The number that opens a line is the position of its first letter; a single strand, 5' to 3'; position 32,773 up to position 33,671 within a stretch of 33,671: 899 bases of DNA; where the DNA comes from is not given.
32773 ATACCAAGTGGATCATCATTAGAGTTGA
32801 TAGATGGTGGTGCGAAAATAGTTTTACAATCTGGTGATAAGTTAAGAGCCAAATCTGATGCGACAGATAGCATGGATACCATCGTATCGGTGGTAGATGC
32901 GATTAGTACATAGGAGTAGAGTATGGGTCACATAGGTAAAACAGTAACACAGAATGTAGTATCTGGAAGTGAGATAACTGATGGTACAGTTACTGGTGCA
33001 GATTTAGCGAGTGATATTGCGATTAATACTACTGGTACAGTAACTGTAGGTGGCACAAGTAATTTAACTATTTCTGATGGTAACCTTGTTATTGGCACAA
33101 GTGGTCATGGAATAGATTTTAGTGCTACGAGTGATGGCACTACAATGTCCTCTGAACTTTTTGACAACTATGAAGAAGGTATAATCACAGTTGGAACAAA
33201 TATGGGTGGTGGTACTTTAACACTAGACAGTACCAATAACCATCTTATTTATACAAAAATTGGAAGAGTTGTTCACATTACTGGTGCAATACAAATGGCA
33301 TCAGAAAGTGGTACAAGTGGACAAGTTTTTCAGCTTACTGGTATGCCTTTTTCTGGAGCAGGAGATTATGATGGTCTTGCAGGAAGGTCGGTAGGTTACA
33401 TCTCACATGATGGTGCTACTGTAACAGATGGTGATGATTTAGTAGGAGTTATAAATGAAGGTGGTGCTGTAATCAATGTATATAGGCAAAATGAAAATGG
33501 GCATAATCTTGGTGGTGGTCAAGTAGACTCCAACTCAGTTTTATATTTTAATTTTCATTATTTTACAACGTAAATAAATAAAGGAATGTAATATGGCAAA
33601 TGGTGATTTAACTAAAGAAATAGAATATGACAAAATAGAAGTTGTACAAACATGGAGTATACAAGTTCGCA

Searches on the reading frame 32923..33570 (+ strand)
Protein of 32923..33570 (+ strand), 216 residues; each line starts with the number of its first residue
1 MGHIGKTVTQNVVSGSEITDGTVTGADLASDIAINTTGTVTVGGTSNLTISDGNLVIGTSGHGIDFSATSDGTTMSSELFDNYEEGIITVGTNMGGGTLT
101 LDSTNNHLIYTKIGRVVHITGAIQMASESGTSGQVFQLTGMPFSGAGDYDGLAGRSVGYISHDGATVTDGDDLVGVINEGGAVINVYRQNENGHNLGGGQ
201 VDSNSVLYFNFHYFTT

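Call 7: search_protein_families(library=phrogs, proteins=[window:32923-33570:+], max_evalue=0.01)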
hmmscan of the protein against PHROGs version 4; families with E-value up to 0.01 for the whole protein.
window:32923-33570:+ (216 aa): 1 family
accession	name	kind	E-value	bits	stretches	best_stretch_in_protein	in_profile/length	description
phrog_17970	-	unknown function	9.3e-13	49.3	1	39-164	170-292/357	-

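Call 8: search_protein_families(library=pfam, proteins=[window:32923-33570:+], max_evalue=0.1)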
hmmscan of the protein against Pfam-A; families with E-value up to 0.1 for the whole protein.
window:32923-33570:+ (216 aa): 0 families

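Call 54: search_solved_structures(query=window:32923-33570:+, max_evalue=10, show_alignments=2)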
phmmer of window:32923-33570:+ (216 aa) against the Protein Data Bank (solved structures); distinct sequences matched with E-value up to 10: 1.
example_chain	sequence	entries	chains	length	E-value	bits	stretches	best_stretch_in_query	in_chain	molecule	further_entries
6mrm_A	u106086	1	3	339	0.029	17.5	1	31-75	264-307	Capsid protein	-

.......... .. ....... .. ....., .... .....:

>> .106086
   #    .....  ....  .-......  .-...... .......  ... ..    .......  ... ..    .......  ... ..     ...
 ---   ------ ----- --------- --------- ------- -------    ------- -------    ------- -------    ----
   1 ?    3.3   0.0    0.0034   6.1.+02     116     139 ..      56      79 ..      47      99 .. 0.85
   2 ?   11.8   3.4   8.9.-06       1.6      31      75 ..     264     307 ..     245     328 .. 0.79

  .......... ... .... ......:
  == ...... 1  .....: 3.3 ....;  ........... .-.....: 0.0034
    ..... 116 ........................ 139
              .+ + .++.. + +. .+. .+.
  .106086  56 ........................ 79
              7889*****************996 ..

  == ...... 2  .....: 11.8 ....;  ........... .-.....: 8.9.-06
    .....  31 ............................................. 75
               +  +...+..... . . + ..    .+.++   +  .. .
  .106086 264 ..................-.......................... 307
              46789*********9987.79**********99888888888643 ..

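Call 59: search_solved_structures(query=A4, max_evalue=10, show_alignments=3)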
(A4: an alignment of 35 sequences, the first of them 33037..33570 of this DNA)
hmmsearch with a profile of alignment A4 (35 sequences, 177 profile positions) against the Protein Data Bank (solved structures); distinct sequences matched with E-value up to 10: 3.
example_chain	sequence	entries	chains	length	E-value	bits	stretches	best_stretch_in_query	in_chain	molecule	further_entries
6f7d_A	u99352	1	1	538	4.4e-06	30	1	49-154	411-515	Tailspike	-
6f7k_A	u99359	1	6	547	4.5e-06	30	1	49-154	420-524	Tailspike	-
9sim_A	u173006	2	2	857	0.04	17.1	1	51-156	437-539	Tail spike protein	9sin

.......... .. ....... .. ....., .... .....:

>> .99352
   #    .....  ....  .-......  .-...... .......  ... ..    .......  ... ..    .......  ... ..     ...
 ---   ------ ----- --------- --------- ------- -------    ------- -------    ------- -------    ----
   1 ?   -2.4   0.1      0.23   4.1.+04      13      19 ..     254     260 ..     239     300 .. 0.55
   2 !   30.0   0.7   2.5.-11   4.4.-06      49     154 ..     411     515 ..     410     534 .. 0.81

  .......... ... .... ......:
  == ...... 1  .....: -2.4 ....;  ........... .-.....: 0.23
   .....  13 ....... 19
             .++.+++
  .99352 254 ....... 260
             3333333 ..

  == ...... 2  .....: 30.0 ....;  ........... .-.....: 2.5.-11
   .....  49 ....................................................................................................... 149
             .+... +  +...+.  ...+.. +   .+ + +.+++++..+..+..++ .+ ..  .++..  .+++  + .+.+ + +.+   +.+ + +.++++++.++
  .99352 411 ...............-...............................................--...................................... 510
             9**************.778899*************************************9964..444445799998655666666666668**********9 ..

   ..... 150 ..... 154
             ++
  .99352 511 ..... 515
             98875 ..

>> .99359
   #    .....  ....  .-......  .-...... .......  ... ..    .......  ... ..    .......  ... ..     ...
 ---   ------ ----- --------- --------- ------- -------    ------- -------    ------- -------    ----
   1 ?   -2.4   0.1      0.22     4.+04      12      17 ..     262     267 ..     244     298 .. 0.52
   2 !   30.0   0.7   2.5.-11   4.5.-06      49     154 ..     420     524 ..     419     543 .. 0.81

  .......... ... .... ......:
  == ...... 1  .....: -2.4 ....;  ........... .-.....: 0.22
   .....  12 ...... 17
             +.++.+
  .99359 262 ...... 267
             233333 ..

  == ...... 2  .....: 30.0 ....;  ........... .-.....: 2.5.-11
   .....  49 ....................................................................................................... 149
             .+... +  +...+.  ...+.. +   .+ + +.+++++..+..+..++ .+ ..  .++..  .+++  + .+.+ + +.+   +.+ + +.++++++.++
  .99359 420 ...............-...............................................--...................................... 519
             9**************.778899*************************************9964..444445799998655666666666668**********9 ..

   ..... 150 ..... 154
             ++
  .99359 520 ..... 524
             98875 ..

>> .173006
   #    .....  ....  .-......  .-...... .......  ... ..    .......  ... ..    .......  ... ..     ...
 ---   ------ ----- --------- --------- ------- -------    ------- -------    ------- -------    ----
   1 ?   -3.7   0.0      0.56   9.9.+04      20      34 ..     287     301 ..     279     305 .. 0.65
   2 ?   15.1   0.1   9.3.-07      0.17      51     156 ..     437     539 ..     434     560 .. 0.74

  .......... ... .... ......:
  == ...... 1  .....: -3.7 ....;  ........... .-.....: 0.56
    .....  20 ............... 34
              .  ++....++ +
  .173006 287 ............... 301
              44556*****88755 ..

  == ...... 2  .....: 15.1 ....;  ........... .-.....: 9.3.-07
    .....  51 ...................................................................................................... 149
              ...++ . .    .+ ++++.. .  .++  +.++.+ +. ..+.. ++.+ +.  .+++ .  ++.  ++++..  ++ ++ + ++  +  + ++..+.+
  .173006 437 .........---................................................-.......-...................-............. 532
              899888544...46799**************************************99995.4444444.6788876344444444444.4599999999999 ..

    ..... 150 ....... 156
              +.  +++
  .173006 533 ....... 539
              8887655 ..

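Call 60: search_protein_families(library=pfam, alignment_id=A4, max_evalue=0.1)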
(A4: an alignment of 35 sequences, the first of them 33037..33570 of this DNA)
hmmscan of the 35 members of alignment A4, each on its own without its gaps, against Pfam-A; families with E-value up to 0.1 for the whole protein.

A. member 1, window:33037-33570:+ (178 aa): 0 families

B. families by the number of members that match (of 35 scanned): 8 families
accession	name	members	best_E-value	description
PF06201.19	PITH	1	0.00095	PITH domain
PF09134.16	Invasin_D3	1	0.0069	Invasin, domain 3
PF10162.14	G8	1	0.025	G8 domain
PF22625.2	ECR1_N_2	1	0.027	Exosome RNA binding protein RRP4 N-terminal domain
PF03253.19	UT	1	0.035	Urea transporter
PF24060.1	DUF7361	1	0.041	Domain of unknown function (DUF7361)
PF11021.13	DUF2613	1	0.046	Protein of unknown function (DUF2613)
PF16217.10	M64_N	1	0.05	Peptidase M64 N-terminus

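Call 87: find_homologous_proteins(query=window:32923-33570:+, max_evalue=0.001)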
Query window:32923-33570:+ (216 aa): 770 proteins with E <= 0.001 among 2113 candidates; the best 120 are listed.
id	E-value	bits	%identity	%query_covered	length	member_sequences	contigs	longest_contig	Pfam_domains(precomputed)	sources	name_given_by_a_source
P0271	4.8e-129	446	99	100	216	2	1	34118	-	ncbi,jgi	-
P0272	2.6e-89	317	88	78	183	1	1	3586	-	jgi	-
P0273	3.7e-89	316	82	86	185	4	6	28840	-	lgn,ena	-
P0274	4.5e-89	316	88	78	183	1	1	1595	-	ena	-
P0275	3.3e-85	303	84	78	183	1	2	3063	-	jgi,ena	-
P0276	6.5e-83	296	82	78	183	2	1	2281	-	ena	-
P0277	1.1e-80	288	81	79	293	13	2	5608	-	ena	-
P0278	3.8e-80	287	81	78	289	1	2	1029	-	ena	-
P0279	3.0e-78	280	73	86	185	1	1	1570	-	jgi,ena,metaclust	metaclust:\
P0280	2.7e-68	248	90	61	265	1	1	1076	-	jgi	-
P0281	3.5e-42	163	52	81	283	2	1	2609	-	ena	-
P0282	1.1e-40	158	61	68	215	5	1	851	-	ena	-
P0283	9.3e-38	148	47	79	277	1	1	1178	-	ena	-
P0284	1.2e-34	138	45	78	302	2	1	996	-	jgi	-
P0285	1.3e-33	135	44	99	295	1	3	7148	-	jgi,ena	-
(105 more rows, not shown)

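Call 96: predict_structure(alignment_id=A5)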
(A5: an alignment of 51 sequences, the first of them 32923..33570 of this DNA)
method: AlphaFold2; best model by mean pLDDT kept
length: 216 residues; sequences in the alignment: 51
mean_pLDDT: 80.8   pTM: 0.69
mean pLDDT of the five models: 80.8, 79.8, 78.3, 78.2, 76.8
residues with pLDDT >= 90: 111; 70-90: 45; 50-70: 38; < 50: 22
segments of 3 or more residues with pLDDT < 50: 1-5, 11-17, 19-22
pLDDT, mean of each block of 10 residues (from residue 1): 46 46 49 58 73 80 67 59 91 95 97 95 96 95 93 91 90 94 94 88 95 93
secondary structure, 60 per line:
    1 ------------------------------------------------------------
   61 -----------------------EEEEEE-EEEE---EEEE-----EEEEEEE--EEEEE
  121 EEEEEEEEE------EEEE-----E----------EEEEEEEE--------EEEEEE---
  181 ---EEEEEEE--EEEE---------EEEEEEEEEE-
elements in order: E84-89 E91-94 E98-101 E107-113 E116-129 E136-139 E156-163 E172-177 E184-190 E193-196 E206-215

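Call 98: fold_search(model_id=the predicted structure, library=pdb)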
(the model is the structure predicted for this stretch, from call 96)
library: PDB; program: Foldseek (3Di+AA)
matches with E <= 10: 387; with E <= 0.001: 3
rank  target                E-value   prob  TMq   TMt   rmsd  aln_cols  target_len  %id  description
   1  6f7k_A                6.3e-04  1.00  0.54  0.22   2.2       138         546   15  Crystal structure of Dettilon tailspike protein (gp208) (released 2018-12-19)
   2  6f7d                  6.6e-04  1.00  0.54  0.23   2.1       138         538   16  Crystal structure of Dettilon tailspike protein (gp208) (released 2018-12-19)
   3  6f7k_B                6.6e-04  1.00  0.54  0.22   2.2       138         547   15  Crystal structure of Dettilon tailspike protein (gp208) (released 2018-12-19)
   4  7qrr_F                8.3e-03  1.00  0.40  0.56   7.5       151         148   12  Crystal structure of Noumeavirus NMV_189 protein (released 2023-01-25)
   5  7qrr_L                1.0e-02  1.00  0.45  0.63   4.3       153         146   11  Crystal structure of Noumeavirus NMV_189 protein (released 2023-01-25)
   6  7qrr_A                1.6e-02  1.00  0.46  0.63   4.3       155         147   11  Crystal structure of Noumeavirus NMV_189 protein (released 2023-01-25)
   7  7qrj_B                2.6e-02  0.98  0.32  0.37   8.4       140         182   16  Crystal structure of Zamilon vitis protein Zav_19 (released 2023-01-25)
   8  7qrj_A                3.6e-02  0.97  0.32  0.37   8.5       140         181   16  Crystal structure of Zamilon vitis protein Zav_19 (released 2023-01-25)
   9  4d0v_B                1.3e-01  0.25  0.20  0.32  10.0       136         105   10  Crystal structure of the fiber head domain of the Atadenovirus snake adenovirus 1, native, I213 crystal form (released 2014-12-17)
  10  3hg0_C                1.7e-01  0.47  0.25  0.37  12.1       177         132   12  Crystal structure of a DARPin in complex with ORF49 from Lactococcal phage TP901-1 (released 2009-09-08)
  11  2f0c_B                1.7e-01  0.35  0.24  0.32  12.7       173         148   13  Structure of the Receptor Binding Protein (ORF49, bbp) from lactophage tp901-1 (released 2006-03-28)
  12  3hg0_B                1.8e-01  0.57  0.27  0.41  12.0       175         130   10  Crystal structure of a DARPin in complex with ORF49 from Lactococcal phage TP901-1 (released 2009-09-08)
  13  4hem_C                1.8e-01  0.51  0.27  0.40  11.7       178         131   12  Llama vHH-02 binder of ORF49 (RBP) from lactococcal phage TP901-1 (released 2013-03-20)
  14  4hep_A                1.9e-01  0.47  0.25  0.31  12.0       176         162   10  Complex of lactococcal phage TP901-1 with a llama vHH (vHH17) binder (nanobody) (released 2013-03-20)
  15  4v96_Bh               2.5e-01  0.51  0.28  0.36  10.5       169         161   18  The structure of a 1.8 MDa viral genome injection device suggests alternative infection mechanisms (released 2014-07-09)
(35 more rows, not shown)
